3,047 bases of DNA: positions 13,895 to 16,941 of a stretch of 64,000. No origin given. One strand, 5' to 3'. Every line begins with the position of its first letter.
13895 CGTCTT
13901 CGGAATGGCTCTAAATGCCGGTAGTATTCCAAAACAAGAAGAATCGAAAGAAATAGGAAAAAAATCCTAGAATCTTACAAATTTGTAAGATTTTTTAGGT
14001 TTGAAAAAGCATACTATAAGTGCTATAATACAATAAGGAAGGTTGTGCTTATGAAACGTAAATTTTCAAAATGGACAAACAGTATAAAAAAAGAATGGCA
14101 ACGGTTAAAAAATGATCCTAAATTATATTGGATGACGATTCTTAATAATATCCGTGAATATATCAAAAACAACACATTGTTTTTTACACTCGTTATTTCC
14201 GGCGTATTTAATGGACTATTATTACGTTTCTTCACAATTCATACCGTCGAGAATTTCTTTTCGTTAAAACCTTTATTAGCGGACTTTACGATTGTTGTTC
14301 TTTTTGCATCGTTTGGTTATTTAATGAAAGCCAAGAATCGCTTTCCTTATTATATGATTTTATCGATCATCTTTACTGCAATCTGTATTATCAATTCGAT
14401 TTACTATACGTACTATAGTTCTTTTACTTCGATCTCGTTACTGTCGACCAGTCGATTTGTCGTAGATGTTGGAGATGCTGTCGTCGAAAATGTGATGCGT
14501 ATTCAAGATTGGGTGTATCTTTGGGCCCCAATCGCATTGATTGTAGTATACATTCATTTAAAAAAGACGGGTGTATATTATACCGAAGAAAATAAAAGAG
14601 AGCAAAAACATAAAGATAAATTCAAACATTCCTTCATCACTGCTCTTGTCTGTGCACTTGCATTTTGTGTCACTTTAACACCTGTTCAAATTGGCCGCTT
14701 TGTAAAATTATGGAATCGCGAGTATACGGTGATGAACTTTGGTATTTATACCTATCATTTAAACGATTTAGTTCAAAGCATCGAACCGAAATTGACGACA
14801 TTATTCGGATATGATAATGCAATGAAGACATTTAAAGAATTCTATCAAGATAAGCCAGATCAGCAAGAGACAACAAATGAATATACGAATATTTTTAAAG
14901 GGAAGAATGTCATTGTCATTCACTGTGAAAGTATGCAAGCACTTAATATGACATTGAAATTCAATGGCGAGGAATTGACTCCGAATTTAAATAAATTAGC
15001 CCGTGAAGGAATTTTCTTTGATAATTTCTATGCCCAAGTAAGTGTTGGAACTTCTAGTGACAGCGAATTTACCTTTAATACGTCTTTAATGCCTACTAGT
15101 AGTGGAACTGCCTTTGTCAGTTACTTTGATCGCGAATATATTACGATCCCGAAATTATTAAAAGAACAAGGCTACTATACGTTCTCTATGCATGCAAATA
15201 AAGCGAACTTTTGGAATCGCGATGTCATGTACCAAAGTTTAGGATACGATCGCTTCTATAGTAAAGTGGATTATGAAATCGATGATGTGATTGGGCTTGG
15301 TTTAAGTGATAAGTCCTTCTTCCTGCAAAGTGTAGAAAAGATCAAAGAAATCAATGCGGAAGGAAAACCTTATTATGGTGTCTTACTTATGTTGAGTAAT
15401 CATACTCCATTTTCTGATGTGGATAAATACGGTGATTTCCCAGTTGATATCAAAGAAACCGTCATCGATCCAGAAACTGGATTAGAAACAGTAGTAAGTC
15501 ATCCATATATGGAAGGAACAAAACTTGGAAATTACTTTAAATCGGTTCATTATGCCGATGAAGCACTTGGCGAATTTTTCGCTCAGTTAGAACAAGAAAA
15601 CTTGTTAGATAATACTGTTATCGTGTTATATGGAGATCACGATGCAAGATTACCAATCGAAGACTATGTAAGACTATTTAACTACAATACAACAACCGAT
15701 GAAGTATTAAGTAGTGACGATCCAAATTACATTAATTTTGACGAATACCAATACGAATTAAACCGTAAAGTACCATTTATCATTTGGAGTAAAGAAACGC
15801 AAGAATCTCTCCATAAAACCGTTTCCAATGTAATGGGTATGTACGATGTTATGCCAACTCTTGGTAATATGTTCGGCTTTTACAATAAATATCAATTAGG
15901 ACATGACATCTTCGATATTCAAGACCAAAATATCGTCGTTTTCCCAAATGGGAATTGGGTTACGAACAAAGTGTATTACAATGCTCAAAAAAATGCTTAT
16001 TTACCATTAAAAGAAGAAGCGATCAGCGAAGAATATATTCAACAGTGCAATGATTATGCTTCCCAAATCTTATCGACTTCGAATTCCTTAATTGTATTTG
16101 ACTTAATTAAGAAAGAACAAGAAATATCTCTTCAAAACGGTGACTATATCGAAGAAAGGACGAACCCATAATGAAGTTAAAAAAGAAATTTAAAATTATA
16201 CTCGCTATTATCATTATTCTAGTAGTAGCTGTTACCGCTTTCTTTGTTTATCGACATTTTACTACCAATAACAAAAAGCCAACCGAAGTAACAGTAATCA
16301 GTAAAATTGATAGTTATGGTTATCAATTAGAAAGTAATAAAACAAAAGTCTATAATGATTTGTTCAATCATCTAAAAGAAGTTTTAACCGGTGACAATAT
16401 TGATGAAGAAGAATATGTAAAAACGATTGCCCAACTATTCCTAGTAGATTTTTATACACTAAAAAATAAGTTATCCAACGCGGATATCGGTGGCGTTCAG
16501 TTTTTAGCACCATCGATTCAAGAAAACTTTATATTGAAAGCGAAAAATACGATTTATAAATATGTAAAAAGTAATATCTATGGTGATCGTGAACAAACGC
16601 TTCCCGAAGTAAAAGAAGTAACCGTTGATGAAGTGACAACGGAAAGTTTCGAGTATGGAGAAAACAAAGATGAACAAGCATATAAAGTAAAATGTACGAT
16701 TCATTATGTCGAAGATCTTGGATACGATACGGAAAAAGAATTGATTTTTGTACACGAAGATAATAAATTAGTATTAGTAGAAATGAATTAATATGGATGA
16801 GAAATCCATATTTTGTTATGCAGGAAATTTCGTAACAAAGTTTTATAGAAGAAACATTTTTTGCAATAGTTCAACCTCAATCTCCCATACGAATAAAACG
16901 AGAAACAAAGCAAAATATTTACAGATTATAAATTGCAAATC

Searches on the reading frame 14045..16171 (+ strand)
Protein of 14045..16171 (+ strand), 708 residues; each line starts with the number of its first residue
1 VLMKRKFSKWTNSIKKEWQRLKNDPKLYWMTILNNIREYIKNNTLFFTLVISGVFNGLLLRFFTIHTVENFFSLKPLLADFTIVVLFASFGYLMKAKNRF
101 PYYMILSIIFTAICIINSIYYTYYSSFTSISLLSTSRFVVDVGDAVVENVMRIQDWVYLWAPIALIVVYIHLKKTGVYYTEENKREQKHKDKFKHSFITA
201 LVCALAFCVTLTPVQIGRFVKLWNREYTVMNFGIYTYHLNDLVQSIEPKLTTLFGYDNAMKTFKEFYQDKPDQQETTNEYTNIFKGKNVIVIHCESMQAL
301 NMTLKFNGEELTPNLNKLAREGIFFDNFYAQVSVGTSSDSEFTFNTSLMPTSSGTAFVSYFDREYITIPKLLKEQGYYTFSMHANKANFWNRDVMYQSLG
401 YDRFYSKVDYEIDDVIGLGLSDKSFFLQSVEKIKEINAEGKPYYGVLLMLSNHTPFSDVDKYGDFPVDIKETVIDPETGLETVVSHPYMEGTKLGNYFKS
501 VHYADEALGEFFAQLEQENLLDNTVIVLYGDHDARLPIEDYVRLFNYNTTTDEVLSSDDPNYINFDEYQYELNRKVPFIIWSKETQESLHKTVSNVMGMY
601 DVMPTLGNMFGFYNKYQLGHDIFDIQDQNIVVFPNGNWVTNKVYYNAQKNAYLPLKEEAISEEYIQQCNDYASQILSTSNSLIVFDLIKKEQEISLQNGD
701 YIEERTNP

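Call 5: search_protein_families(library=pfam, proteins=[window:14045-16171:+], max_evalue=0.01)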
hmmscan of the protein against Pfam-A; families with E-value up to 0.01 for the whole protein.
window:14045-16171:+ (708 aa): 3 families
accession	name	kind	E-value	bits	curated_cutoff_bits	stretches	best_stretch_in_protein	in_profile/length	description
PF00884.28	Sulfatase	-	9.5e-41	140.5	25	1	287-611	1-300/301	Sulfatase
PF01663.27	Phosphodiest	-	2.3e-06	27.9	23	1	496-533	183-220/342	Type I phosphodiesterase / nucleotide pyrophosphatase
PF02995.22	DUF229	-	0.0012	18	25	1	496-535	305-344/496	Protein of unknown function (DUF229)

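Call 17: find_encoding_contigs(protein=window:14051-16171:+, flank=3000, max_places=10)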
Protein window:14051-16171:+ (706 aa): 6 contigs read that carry it; 5 places shown.
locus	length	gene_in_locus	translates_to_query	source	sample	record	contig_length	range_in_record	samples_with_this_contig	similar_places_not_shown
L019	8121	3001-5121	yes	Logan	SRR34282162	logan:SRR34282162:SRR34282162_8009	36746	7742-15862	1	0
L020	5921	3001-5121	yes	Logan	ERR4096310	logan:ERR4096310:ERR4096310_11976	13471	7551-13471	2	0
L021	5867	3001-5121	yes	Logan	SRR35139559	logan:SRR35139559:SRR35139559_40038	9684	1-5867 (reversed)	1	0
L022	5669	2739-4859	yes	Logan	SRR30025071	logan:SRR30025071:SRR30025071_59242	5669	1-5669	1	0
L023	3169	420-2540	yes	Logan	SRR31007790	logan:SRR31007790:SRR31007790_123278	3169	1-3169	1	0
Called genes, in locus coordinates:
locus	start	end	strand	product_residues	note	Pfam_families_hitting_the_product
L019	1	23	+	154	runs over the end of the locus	-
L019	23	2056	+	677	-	PF00990:GGDEF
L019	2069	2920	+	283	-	PF03631:Virul_fac_BrkB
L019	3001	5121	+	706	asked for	PF27449:LtaS_N, PF00884:Sulfatase, PF01663:Phosphodiest (faint)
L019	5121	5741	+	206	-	-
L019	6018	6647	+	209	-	PF22633:F5_F8_type_C_2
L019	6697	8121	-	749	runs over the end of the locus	PF12974:Phosphonate-bd (weak), PF03816:LytR_cpsA_psr, PF03793:PASTA (weak)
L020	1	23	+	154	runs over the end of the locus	-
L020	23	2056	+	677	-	PF00990:GGDEF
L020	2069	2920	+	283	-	PF03631:Virul_fac_BrkB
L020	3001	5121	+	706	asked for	PF27449:LtaS_N, PF00884:Sulfatase, PF01663:Phosphodiest (faint)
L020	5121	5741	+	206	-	-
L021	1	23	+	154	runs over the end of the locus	-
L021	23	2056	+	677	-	PF00990:GGDEF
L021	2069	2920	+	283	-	PF03631:Virul_fac_BrkB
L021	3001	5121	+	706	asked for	PF27449:LtaS_N, PF00884:Sulfatase, PF01663:Phosphodiest (faint)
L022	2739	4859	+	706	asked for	PF27449:LtaS_N, PF00884:Sulfatase, PF01663:Phosphodiest (faint)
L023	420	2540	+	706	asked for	PF27449:LtaS_N, PF00884:Sulfatase, PF01663:Phosphodiest (faint)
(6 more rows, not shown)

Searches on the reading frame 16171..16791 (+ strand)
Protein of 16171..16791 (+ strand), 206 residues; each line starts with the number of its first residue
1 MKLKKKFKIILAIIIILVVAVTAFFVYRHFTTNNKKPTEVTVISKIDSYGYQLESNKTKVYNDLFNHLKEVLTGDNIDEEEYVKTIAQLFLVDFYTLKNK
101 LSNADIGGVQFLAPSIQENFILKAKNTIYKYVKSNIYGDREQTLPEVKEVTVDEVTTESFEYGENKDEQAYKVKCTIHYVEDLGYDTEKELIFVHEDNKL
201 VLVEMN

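Call 5: search_protein_families(library=pfam, proteins=[window:16171-16791:+], max_evalue=0.01)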
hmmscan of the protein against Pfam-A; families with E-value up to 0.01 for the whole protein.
window:16171-16791:+ (206 aa): 2 families
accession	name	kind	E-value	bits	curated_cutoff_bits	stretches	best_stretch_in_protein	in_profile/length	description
PF11337.13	DUF3139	-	0.0029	18.6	27.3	1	4-60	1-53/83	Protein of unknown function (DUF3139)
PF20560.3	MotA_N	-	0.0089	16.7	27.3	0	13-90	4-81/91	Motility protein A N-terminal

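Call 10: find_encoding_contigs(protein=window:16171-16791:+, flank=3000, max_places=10)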
Protein window:16171-16791:+ (206 aa): 21 contigs read that carry it; 10 places shown.
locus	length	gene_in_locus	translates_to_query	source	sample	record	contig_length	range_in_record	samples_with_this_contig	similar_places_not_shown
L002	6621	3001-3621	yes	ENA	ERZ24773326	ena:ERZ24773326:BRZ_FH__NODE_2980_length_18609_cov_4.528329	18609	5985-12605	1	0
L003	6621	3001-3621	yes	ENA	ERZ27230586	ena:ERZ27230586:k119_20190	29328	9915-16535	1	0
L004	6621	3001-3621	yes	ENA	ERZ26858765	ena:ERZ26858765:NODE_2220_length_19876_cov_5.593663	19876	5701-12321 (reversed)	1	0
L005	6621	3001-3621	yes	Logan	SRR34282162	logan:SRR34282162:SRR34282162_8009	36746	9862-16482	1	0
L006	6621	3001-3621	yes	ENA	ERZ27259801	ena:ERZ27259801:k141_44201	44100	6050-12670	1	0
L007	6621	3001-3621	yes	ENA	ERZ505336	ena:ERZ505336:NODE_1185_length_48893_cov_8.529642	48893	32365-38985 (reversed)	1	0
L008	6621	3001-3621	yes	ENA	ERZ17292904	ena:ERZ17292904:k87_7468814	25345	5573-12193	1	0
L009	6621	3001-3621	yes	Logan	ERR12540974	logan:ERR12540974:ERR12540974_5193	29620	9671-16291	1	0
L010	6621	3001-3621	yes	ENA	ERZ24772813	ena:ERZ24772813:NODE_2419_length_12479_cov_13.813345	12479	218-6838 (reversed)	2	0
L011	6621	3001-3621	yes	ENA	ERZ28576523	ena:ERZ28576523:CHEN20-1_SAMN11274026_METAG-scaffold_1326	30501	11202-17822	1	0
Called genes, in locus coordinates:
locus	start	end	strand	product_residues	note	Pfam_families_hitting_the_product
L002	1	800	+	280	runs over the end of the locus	PF03631:Virul_fac_BrkB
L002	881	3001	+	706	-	PF27449:LtaS_N, PF00884:Sulfatase, PF01663:Phosphodiest (faint)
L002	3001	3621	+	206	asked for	-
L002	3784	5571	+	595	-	PF12810:ALK_LTK_GRD, PF22633:F5_F8_type_C_2 (weak)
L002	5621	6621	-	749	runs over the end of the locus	PF12974:Phosphonate-bd (weak), PF03816:LytR_cpsA_psr, PF03793:PASTA (weak)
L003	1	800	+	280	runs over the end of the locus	PF03631:Virul_fac_BrkB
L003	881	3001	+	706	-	PF27449:LtaS_N, PF00884:Sulfatase, PF01663:Phosphodiest (faint)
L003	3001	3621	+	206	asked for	-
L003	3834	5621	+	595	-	PF12810:ALK_LTK_GRD, PF22633:F5_F8_type_C_2 (weak)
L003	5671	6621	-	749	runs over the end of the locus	PF12974:Phosphonate-bd (weak), PF03816:LytR_cpsA_psr, PF03793:PASTA (weak)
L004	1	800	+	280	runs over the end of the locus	PF03631:Virul_fac_BrkB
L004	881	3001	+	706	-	PF27449:LtaS_N, PF00884:Sulfatase, PF01663:Phosphodiest (faint)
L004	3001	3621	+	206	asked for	-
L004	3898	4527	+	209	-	PF22633:F5_F8_type_C_2 (weak)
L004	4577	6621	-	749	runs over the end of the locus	PF12974:Phosphonate-bd (weak), PF03816:LytR_cpsA_psr, PF03793:PASTA (weak)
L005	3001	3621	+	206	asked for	-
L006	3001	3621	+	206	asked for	-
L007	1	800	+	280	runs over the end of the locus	PF03631:Virul_fac_BrkB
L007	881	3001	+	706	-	PF27449:LtaS_N, PF00884:Sulfatase, PF01663:Phosphodiest (faint)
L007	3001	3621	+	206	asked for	-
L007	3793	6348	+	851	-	PF12810:ALK_LTK_GRD, PF00754:F5_F8_type_C (weak), PF22633:F5_F8_type_C_2 (weak), PF12810:ALK_LTK_GRD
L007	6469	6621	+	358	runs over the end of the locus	PF00044:Gp_dh_N, PF02800:Gp_dh_C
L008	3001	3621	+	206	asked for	-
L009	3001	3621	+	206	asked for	-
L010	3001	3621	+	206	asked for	-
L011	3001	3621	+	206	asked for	-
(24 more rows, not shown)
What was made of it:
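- Some contigs have low coverage (call 10).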
